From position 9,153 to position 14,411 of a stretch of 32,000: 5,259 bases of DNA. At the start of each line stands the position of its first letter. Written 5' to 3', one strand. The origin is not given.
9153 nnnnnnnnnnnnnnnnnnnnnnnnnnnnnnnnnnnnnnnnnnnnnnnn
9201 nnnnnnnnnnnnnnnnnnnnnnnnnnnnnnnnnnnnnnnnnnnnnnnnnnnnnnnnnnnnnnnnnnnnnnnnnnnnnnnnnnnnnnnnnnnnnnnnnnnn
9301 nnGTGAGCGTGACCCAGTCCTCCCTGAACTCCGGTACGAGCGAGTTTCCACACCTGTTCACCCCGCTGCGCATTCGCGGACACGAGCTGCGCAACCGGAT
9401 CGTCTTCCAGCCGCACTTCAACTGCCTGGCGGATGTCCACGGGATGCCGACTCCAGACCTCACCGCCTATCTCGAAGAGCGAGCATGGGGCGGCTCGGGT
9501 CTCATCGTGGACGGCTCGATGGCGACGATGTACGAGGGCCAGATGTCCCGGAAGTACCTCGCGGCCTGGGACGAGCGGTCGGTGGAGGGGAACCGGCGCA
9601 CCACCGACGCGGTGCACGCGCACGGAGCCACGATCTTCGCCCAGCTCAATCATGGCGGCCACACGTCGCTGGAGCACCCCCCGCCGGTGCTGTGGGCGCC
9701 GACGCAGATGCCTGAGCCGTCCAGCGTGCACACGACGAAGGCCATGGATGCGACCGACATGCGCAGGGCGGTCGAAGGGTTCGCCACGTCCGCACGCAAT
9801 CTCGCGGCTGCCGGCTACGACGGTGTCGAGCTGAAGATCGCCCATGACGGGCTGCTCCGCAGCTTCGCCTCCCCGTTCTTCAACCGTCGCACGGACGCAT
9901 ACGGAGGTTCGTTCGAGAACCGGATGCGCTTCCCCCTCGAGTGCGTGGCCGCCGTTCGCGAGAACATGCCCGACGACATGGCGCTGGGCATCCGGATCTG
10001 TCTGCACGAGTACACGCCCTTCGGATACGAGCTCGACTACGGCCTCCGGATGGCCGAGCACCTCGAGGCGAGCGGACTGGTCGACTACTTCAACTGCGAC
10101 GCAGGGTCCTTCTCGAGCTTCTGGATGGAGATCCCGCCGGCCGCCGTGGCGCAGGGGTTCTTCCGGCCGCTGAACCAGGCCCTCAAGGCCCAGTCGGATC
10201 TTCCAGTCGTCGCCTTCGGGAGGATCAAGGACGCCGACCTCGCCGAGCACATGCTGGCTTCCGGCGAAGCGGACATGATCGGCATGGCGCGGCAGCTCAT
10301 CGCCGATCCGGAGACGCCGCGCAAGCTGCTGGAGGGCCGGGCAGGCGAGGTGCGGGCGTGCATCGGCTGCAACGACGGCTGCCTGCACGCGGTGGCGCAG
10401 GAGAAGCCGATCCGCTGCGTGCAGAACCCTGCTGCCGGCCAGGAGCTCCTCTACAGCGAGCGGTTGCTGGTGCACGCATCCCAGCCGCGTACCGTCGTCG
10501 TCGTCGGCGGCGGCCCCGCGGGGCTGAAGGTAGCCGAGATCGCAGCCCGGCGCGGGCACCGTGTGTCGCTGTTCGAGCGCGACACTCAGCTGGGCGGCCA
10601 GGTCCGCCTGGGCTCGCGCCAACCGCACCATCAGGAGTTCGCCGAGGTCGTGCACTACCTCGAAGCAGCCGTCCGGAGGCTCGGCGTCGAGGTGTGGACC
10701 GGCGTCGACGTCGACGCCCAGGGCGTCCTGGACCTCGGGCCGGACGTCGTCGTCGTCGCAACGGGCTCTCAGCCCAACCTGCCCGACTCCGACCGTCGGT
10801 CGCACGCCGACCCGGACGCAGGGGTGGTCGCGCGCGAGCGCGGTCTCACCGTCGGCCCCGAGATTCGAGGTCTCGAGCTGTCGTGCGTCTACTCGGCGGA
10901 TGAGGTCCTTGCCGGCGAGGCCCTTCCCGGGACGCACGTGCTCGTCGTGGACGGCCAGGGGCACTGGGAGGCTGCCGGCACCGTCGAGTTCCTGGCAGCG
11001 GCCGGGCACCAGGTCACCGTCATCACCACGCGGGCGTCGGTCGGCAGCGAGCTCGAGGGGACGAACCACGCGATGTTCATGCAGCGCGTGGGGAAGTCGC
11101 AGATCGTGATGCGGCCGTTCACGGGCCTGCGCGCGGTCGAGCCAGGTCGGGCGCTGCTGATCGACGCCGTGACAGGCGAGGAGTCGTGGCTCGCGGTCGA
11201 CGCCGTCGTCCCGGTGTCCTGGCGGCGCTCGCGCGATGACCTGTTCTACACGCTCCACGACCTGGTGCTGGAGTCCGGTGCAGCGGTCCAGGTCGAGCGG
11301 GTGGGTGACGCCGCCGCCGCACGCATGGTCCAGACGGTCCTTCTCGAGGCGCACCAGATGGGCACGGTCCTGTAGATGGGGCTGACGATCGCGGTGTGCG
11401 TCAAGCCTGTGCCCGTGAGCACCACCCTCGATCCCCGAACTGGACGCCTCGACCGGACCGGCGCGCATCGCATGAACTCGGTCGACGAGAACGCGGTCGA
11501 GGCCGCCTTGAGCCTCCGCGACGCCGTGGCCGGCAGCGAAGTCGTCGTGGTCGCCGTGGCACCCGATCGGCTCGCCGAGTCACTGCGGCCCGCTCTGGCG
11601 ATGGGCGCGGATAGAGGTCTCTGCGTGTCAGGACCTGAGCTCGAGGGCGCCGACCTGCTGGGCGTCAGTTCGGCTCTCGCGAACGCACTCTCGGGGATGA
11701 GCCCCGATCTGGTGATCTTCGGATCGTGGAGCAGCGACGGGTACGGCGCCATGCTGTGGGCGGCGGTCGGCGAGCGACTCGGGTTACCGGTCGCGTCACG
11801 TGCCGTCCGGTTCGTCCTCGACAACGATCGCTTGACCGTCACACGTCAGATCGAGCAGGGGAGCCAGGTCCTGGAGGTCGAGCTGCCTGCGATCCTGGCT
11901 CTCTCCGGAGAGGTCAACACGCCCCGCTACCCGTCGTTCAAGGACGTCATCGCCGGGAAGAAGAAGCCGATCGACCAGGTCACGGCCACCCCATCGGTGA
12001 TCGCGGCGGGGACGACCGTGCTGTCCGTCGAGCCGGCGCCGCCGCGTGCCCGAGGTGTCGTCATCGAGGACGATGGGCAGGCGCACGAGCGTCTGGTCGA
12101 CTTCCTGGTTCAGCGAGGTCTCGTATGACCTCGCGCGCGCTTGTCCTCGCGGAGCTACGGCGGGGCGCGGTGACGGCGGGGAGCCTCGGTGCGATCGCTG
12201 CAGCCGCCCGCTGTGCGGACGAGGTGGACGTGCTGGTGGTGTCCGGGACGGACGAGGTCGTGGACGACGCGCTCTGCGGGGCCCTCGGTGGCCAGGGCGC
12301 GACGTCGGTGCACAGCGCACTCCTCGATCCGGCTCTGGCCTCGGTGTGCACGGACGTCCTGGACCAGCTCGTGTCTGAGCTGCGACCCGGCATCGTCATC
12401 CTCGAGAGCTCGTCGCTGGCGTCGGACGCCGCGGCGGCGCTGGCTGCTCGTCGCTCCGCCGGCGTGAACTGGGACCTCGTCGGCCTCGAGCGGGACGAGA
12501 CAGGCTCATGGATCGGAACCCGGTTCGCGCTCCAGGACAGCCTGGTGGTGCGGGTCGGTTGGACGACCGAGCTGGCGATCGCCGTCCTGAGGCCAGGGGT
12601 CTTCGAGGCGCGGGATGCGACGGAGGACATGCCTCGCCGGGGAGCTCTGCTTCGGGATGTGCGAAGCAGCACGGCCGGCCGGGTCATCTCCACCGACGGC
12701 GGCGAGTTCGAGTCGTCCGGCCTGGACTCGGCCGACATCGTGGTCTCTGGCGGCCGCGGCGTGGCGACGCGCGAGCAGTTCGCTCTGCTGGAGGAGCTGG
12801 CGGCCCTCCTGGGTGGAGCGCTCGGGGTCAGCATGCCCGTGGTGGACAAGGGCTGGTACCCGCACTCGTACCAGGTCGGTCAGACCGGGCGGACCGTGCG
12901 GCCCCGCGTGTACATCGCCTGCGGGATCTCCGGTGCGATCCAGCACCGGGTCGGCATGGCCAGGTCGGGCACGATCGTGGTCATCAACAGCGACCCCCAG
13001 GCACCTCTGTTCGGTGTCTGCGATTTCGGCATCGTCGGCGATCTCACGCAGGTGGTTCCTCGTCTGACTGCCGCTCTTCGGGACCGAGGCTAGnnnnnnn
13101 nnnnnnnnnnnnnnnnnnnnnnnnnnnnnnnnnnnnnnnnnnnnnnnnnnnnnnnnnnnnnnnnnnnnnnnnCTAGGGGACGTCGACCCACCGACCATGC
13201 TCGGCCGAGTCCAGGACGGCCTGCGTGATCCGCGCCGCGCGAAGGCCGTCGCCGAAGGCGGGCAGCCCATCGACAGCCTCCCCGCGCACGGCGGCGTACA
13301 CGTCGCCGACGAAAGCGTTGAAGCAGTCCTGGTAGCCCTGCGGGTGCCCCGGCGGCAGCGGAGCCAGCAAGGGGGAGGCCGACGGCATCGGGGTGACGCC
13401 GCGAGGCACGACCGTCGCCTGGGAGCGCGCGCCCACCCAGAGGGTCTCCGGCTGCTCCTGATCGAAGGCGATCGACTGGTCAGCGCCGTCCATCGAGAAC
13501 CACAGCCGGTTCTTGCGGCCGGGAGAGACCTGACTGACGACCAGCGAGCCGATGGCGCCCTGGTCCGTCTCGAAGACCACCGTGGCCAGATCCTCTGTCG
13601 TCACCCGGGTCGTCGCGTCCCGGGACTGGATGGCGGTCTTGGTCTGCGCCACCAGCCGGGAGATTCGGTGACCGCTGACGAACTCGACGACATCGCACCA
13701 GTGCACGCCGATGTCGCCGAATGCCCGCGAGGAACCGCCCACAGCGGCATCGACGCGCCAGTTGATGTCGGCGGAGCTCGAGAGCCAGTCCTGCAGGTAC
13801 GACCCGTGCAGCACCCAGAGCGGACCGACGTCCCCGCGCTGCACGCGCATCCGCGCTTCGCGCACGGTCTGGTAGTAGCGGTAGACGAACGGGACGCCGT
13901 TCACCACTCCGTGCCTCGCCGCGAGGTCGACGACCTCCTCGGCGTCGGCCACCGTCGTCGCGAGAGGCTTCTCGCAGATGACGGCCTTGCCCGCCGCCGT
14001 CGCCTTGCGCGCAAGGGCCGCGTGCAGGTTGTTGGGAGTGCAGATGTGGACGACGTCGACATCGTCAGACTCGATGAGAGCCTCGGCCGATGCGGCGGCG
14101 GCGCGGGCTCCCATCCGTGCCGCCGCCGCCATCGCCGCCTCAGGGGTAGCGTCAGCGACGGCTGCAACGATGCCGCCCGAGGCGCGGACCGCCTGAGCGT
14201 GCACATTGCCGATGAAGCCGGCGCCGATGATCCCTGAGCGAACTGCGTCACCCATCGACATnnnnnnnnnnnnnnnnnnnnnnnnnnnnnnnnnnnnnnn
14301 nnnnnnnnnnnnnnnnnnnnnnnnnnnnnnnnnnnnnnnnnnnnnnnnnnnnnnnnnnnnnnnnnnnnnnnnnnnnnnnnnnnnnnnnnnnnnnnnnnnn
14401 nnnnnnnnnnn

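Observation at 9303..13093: TMADH/FadH-family Fe-S flavoprotein with a dedicated ETF pair, translationally coupled into a sugar ABC-transporter operon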

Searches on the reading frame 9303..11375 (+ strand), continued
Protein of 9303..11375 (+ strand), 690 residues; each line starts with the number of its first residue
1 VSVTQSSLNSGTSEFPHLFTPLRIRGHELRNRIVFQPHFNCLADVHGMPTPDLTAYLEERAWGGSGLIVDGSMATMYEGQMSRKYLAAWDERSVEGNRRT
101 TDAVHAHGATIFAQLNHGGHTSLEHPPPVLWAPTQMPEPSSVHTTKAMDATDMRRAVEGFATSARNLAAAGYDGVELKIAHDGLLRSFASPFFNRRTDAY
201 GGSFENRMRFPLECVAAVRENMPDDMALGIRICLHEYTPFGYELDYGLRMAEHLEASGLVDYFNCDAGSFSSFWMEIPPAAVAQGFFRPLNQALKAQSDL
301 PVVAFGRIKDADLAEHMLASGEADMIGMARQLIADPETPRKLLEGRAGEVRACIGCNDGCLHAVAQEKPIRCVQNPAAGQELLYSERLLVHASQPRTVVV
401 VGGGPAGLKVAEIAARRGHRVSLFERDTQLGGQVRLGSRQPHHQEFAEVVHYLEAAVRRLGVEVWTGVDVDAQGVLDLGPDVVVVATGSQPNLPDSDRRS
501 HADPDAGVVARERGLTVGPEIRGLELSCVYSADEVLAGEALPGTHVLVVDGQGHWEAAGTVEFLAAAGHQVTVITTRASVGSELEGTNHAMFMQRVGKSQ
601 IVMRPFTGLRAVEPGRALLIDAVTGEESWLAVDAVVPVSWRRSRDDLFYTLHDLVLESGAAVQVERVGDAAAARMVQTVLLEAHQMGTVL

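Call 78: search_protein_families(library=pfam, proteins=[L038:1113-2609:+, L038:2560-3786:+, L039:6417-7445:+, L038:12083-13111:-, L044:7771-8907:+, L042:4524-5384:+, L042:5420-6433:+, L042:6433-6858:+, L098:8585-9910:+, L098:12075-13280:+])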
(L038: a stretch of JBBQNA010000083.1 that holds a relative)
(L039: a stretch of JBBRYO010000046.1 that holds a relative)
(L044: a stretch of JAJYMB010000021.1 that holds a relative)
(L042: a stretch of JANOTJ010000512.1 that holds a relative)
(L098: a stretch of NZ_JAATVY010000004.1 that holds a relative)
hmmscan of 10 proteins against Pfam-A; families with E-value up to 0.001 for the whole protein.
L038:1113-2609:+ (498 aa): 3 families
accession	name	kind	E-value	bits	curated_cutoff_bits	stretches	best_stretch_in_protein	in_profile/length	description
PF13416.11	SBP_bac_8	-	1.2e-26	94.6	27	1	56-395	2-262/279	Bacterial extracellular solute-binding protein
PF01547.30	SBP_bac_1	-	4.2e-26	93.1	26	1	48-377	3-303/307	Bacterial extracellular solute-binding protein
PF13531.11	SBP_bac_11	-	0.00062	20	25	0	44-113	4-69/227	Bacterial extracellular solute-binding protein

L038:2560-3786:+ (408 aa): 1 family
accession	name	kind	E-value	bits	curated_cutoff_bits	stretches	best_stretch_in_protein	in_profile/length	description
PF00528.27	BPD_transp_1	-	3.8e-15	56.5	26.4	1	202-392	4-169/184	Binding-protein-dependent transport system inner membrane component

L039:6417-7445:+ (342 aa): 1 family
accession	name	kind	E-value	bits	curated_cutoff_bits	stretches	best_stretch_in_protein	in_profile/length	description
PF00528.27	BPD_transp_1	-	1.3e-11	45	26.4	1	175-334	22-181/184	Binding-protein-dependent transport system inner membrane component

L038:12083-13111:- (342 aa): 4 families
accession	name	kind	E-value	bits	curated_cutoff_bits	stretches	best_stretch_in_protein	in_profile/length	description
PF00107.32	ADH_zinc_N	-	4.2e-28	98.3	31.8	1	177-303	1-127/129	Zinc-binding dehydrogenase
PF08240.17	ADH_N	-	2e-26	92.7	23.5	1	23-138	1-104/104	Alcohol dehydrogenase GroES-like domain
PF13602.12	ADH_zinc_N_2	-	1.2e-06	30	27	1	209-333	1-126/134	Zinc-binding dehydrogenase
PF16912.11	Glu_dehyd_C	-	7.6e-06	26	34.9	1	167-329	31-200/211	Glucose dehydrogenase C-terminus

L044:7771-8907:+ (378 aa): 2 families
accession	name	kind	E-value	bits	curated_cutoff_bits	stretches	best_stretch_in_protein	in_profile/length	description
PF13407.12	Peripla_BP_4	-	2e-47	162.4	35.1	1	78-329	2-252/258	Periplasmic binding protein domain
PF00532.27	Peripla_BP_1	-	2.4e-07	31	22.2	1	86-290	13-213/281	Periplasmic binding proteins and sugar binding domain of LacI family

L042:4524-5384:+ (286 aa): 1 family
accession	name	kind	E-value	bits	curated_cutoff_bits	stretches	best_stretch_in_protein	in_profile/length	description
PF01261.30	AP_endonuc_2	-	7.2e-48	163.9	31.1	1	27-268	2-234/249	Xylose isomerase-like TIM barrel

L042:5420-6433:+ (337 aa): 1 family
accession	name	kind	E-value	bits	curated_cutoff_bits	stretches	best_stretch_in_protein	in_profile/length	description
PF00248.27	Aldo_ket_red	-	1.7e-66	224.7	24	1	16-316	2-290/291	Aldo/keto reductase family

L042:6433-6858:+ (141 aa): 1 family
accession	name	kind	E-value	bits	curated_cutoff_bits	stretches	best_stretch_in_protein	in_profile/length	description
PF03928.20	HbpS-like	-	1.5e-31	109.5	25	1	7-131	4-128/128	Haem degrading protein HbpS-like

L098:8585-9910:+ (441 aa): 1 family
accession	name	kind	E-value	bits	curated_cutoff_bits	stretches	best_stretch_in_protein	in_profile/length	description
PF01261.30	AP_endonuc_2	-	4.2e-32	112.2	31.1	1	172-416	4-246/249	Xylose isomerase-like TIM barrel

L098:12075-13280:+ (401 aa): 3 families
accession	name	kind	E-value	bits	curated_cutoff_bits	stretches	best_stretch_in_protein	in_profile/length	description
PF13407.12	Peripla_BP_4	-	7.6e-48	163.7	35.1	1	74-337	1-257/258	Periplasmic binding protein domain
PF00532.27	Peripla_BP_1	-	1.4e-06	28.5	22.2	1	106-290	33-211/281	Periplasmic binding proteins and sugar binding domain of LacI family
PF13377.12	Peripla_BP_3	-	0.00046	20.8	26.5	0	191-287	2-100/167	Periplasmic binding protein-like domain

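Call 79: search_protein_families(library=pfam, proteins=[L098:13325-14077:+, L098:14074-15297:+, L105:4194-5864:+, L105:5878-6180:+, L105:7426-8742:+, L045:13790-15217:-, L080:12225-13733:+, L080:1420-3282:+, L028:16386-17678:+, L028:17791-19140:+])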
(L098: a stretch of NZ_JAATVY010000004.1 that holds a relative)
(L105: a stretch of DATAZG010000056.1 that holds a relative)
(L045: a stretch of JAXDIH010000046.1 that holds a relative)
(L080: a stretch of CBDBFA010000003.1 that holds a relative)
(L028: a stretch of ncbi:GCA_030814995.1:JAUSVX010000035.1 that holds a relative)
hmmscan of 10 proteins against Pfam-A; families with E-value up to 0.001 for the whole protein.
L098:13325-14077:+ (250 aa): 4 families
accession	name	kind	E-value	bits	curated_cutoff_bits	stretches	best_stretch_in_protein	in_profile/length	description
PF00005.33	ABC_tran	-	3.9e-32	112.2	25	1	21-171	1-137/137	ABC transporter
PF13304.12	AAA_21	-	1.9e-08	35.2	27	0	136-203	231-301/304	AAA domain, putative AbiEii toxin, Type IV TA system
PF02463.25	SMC_N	-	8.2e-06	25.8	40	1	32-210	25-206/220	RecF/RecN/SMC N terminal domain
PF13555.12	AAA_29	-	0.0001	22.4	27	1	22-59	13-50/61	P-loop containing region of AAA domain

L098:14074-15297:+ (407 aa): 1 family
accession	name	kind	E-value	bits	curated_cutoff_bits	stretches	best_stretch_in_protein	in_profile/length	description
PF02653.21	BPD_transp_2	-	1.2e-27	97.1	26.8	1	67-395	2-269/269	Branched-chain amino acid transport system / permease component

L105:4194-5864:+ (556 aa): 1 family
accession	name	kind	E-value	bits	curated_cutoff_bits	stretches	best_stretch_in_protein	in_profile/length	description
PF00474.23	SSF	-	3.2e-46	158.4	22.8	1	51-458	1-406/406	Sodium:solute symporter family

L105:5878-6180:+ (100 aa): 2 families
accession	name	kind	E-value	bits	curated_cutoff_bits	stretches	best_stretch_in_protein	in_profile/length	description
PF18920.5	DUF5671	-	2e-05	24.9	28.4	1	26-95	6-77/132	Domain of unknown function (DUF5671)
PF01699.29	Na_Ca_ex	-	0.00067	20.1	24.9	1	20-85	62-124/151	Sodium/calcium exchanger protein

L105:7426-8742:+ (438 aa): 4 families
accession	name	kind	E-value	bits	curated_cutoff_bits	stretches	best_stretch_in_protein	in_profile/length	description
PF13561.12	adh_short_C2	-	6.2e-51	173.7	27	1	184-435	6-235/236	Enoyl-(Acyl carrier protein) reductase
PF00106.31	adh_short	-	3.2e-50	170.8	26.6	1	175-377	1-189/195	short chain dehydrogenase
PF08659.16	KR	-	2.5e-09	37.7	22.6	1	178-353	4-165/180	KR domain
PF23441.1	SDR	-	6.9e-05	22.8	27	1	300-437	127-257/258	SDR-like rossmann domain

L045:13790-15217:- (475 aa): 1 family
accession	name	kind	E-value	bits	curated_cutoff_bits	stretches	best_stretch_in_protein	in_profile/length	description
PF00150.24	Cellulase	-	8.6e-17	61.9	23.5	1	184-423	17-256/272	Cellulase (glycosyl hydrolase family 5)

L080:12225-13733:+ (502 aa): 3 families
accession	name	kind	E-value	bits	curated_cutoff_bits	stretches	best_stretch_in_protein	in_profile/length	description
PF00884.28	Sulfatase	-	2.1e-64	218.2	25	1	59-376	1-298/301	Sulfatase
PF16347.10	SGSH_C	-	2e-16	60.9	29.3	1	337-471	11-144/154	N-sulphoglucosamine sulphohydrolase, C-terminal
PF01663.27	Phosphodiest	-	1.1e-10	42.2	23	1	62-318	2-224/342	Type I phosphodiesterase / nucleotide pyrophosphatase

L080:1420-3282:+ (620 aa): 2 families
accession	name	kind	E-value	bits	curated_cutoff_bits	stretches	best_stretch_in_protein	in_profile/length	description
PF00884.28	Sulfatase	-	2.3e-33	116.2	25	1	117-440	1-300/301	Sulfatase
PF16347.10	SGSH_C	-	2.5e-06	28.2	29.3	1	401-548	12-149/154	N-sulphoglucosamine sulphohydrolase, C-terminal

L028:16386-17678:+ (430 aa): 1 family
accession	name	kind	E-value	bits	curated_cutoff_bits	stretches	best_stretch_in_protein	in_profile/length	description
PF08309.17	LVIVD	-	1.4e-08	34.3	20.2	0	234-259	9-34/42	LVIVD repeat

L028:17791-19140:+ (449 aa): 7 families
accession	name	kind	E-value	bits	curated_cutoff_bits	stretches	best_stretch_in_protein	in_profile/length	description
PF12831.13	FAD_oxidored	-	4.7e-101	339.5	27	1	8-438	1-416/416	FAD dependent oxidoreductase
PF07992.20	Pyr_redox_2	-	3.2e-07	30.5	26.1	1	7-139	1-97/291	Pyridine nucleotide-disulphide oxidoreductase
PF00890.30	FAD_binding_2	-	3.1e-06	27.1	20.4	1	8-43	1-36/414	FAD binding domain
PF13450.12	NAD_binding_8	-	4e-05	24.3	21.9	1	11-50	1-40/68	NAD(P)-binding Rossmann-like domain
PF03486.20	HI0933_like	-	0.00011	22.2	50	1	8-42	2-36/244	HI0933-like protein Rossmann domain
PF01134.28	GIDA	-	0.00077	19.1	22.1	0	8-36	1-29/391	Glucose inhibited division protein A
PF01266.30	DAO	-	0.00083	19.4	27.9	0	8-42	1-35/353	FAD dependent oxidoreductase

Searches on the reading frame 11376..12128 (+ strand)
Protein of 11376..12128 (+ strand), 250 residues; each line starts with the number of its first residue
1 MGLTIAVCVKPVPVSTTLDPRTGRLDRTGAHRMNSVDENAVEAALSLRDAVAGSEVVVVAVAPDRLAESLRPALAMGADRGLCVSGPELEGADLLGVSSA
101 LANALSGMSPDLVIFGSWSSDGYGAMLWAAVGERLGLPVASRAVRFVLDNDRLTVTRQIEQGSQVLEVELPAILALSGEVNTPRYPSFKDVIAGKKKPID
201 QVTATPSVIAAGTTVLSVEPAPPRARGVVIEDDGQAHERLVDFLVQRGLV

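Call 6: search_protein_families(library=pfam, proteins=[window:11376-12128:+])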
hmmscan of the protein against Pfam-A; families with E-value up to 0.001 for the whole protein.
window:11376-12128:+ (250 aa): 1 family
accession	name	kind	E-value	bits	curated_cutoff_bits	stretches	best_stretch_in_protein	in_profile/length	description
PF01012.27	ETF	-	7.7e-36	124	26.7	1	25-206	4-180/181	Electron transfer flavoprotein domain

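Call 8: search_protein_families(library=ncbifam, proteins=[window:11376-12128:+])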
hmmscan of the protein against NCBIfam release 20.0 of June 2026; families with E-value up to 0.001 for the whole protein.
window:11376-12128:+ (250 aa): 6 families
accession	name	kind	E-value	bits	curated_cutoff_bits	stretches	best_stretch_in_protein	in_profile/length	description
NF040731.1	flavo_sub_EftB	exception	6e-36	124.1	445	1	5-205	2-206/260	electron transfer flavoprotein subunit beta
NF008998.0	PRK12342.1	equivalog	7.7e-28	97.5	338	1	24-225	25-227/254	electron transfer flavoprotein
TIGR04503.1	mft_etfB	hypoth_equivalog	3.7e-27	95.4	200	1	5-242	1-254/290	mycofactocin-associated electron transfer flavoprotein beta subunit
NF042971.1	AcrlCoAredClosAcrB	equivalog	4.8e-27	94.6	475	1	4-200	2-203/266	acryloyl-CoA reductase electron transfer subunit gamma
NF002888.0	PRK03359.1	subfamily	4.4e-26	91.8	219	1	5-235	3-242/256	putative electron transfer flavoprotein FixA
NF051844.1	ETFlavBetaProt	equivalog_domain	1.1e-10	41.4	350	1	23-196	10-176/254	electron transfer flavoprotein subunit beta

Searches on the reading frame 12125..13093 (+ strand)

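Call 6: search_protein_families(library=pfam, proteins=[window:12125-13093:+])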
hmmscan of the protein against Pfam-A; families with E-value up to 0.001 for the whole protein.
window:12125-13093:+ (322 aa): 2 families
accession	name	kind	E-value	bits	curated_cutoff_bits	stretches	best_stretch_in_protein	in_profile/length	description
PF00766.25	ETF_alpha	-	3e-35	120.5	27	1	200-278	2-80/81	Electron transfer flavoprotein FAD-binding domain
PF01012.27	ETF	-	3.4e-14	53.5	26.7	1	6-165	2-165/181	Electron transfer flavoprotein domain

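Call 8: search_protein_families(library=ncbifam, proteins=[window:12125-13093:+])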
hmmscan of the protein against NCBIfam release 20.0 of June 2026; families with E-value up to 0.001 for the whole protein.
window:12125-13093:+ (322 aa): 5 families
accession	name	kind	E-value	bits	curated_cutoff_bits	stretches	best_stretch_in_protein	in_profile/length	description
NF042970.1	AcrlCoAredClosAcrA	equivalog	8.4e-46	156.7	600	2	152-319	184-358/360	acryloyl-CoA reductase electron transfer subunit beta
NF002889.0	PRK03363.1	equivalog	4.3e-32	111.7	549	1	89-318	82-311/313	electron transfer flavoprotein subunit alpha/FixB family protein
NF038209.1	mft_etfA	equivalog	5.9e-28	98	240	1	11-318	7-302/303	mycofactocin-associated electron transfer flavoprotein alpha subunit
NF008884.0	PRK11916.1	equivalog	8.1e-24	84.5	528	1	146-318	137-310/312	electron transfer flavoprotein subunit alpha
NF051845.1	EtFlavAlphaProt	equivalog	2.5e-22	79.4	600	1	200-317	284-398/406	electron transfer flavoprotein subunit alpha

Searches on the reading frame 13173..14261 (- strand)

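Call 6: search_protein_families(library=pfam, proteins=[window:13173-14261:-])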
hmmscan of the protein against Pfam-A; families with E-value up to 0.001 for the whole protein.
window:13173-14261:- (362 aa): 4 families
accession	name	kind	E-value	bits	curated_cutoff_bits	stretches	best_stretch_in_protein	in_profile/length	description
PF01408.29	GFO_IDH_MocA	-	4.9e-28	98.7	24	1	8-122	2-117/120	Oxidoreductase family, NAD-binding Rossmann fold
PF22725.1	GFO_IDH_MocA_C3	-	2.5e-20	73.2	27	1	133-256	1-115/124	GFO/IDH/MocA C-terminal domain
PF02894.22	GFO_IDH_MocA_C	-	2.1e-13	51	22.9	1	139-361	3-218/218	Oxidoreductase family, C-terminal alpha/beta domain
PF03447.22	NAD_binding_3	-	0.00053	21.1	24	0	10-119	3-111/116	Homoserine dehydrogenase, NAD binding domain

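Call 8: search_protein_families(library=ncbifam, proteins=[window:13173-14261:-])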
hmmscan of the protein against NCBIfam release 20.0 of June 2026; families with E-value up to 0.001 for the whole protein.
window:13173-14261:- (362 aa): 9 families
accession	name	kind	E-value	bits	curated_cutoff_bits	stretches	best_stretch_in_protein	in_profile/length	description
NF052479.1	LevoglcsnDh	equivalog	1.6e-52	178.5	650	1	7-361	4-386/386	levoglucosan dehydrogenase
TIGR04380.1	myo_inos_iolG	equivalog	5e-38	130.8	355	1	8-244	3-231/330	inositol 2-dehydrogenase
NF041392.1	XylDh_Gfo6_Halo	equivalog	3.9e-23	81.8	350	1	5-238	15-250/350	D-xylose 1-dehydrogenase Gfo6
NF040723.1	UDP-GlcNAcDh_Arch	equivalog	7.8e-22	78.2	450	1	7-253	1-226/302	UDP-N-acetylglucosamine 3-dehydrogenase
NF052679.1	InsChiInosDhIolG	equivalog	8.5e-19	67.8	540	1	7-155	3-155/343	bifunctional inositol 2-dehydrogenase/D-chiro-inositol 1-dehydrogenase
NF008607.0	PRK11579.1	subfamily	7.2e-17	61.4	330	1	3-264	1-259/346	oxidoreductase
NF058563.1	BT_2159_fam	equivalog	5.4e-14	52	650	1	7-235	1-223/350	disaccharide 3-dehydrogenase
NF007574.0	PRK10206.1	equivalog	3e-10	39.7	352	1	57-147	55-145/345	oxidoreductase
NF058561.1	BT_2158_fam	equivalog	6.2e-07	28.4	750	1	65-146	94-175/487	glycoside 3-dehydrogenase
